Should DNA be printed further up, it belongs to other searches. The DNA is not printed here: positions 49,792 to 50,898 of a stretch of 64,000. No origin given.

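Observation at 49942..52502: Putative phosphate-starvation membrane-lipid remodelling module: PlcP-like phosphoesterase + OlsB-like N-acyltransferase + orphan PhoB paralogue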

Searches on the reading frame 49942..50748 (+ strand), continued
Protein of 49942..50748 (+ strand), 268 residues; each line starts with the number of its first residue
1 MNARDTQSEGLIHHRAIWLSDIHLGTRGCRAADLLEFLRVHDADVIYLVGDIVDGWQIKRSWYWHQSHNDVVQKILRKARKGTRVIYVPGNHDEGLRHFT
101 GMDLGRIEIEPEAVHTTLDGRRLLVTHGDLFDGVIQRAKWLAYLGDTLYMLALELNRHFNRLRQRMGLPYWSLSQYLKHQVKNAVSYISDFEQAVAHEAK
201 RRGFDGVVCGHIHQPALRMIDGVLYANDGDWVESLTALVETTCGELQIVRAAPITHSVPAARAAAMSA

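Call 85: fold_search(model_id=the predicted structure, library=pdb)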
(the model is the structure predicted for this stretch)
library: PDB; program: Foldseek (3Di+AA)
matches with E <= 10: 666; with E <= 0.001: 82
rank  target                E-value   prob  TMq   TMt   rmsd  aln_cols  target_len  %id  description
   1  9ccx                  2.7e-10  1.00  0.53  0.57  14.4       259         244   19  Crystal Structure of the Klebsiella pneumoniae LpxH/JH-LPH-86 complex (released 2025-02-12)
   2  5b4b_B                3.8e-10  1.00  0.51  0.56  15.0       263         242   20  Crystal structure of LpxH with lipid X in spacegroup C2 (released 2016-09-28)
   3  5b4d_A                1.4e-09  1.00  0.49  0.56  15.3       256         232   21  Crystal structure of H10N mutant of LpxH (released 2016-09-28)
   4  5b49_B                1.7e-09  1.00  0.55  0.59  11.6       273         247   22  Crystal structure of LpxH with manganese from Pseudomonas aeruginosa (released 2016-09-28)
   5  5wly                  2.5e-09  1.00  0.51  0.61  12.6       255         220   20  E. coli LpxH- 8 mutations (released 2018-04-11)
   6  5b4a_A                3.2e-09  1.00  0.54  0.60  13.1       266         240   20  Crystal structure of LpxH with lipid X in spacegroup P21 (released 2016-09-28)
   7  5b4c_A                4.1e-09  1.00  0.51  0.59  14.9       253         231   20  Crystal structure of H10N mutant of LpxH with manganese (released 2016-09-28)
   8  5k8k                  4.9e-09  1.00  0.54  0.61  11.7       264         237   18  Structure of the Haemophilus influenzae LpxH-lipid X complex (released 2016-08-10)
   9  5b49_A                4.9e-09  1.00  0.52  0.58  13.2       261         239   21  Crystal structure of LpxH with manganese from Pseudomonas aeruginosa (released 2016-09-28)
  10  5b4d_B                7.6e-09  1.00  0.50  0.57  15.2       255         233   21  Crystal structure of H10N mutant of LpxH (released 2016-09-28)
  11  9f2a_A                2.3e-06  1.00  0.46  0.29   9.8       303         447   17  Pyrococcus abyssi PolD in complex with Rpa2 winged-helix domain class 2 (composite map) (released 2024-12-04)
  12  4tug_B                5.7e-06  1.00  0.37  0.33  11.5       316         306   12  Crystal structure of MjMre11-DNA2 complex (released 2014-10-15)
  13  6unc_B                6.1e-06  1.00  0.36  0.34  15.6       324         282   14  The crystal structure of Phosphopantetheinyl Hydrolase (PptH) from Mycobacterium tuberculosis (released 2020-04-22)
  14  6tny_B                6.5e-06  1.00  0.45  0.29   8.9       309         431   14  Processive human polymerase delta holoenzyme (released 2019-12-18)
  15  1s3l_A                6.9e-06  1.00  0.42  0.65   5.5       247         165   15  Structural and Functional Characterization of a Novel Archaeal Phosphodiesterase (released 2004-08-10)
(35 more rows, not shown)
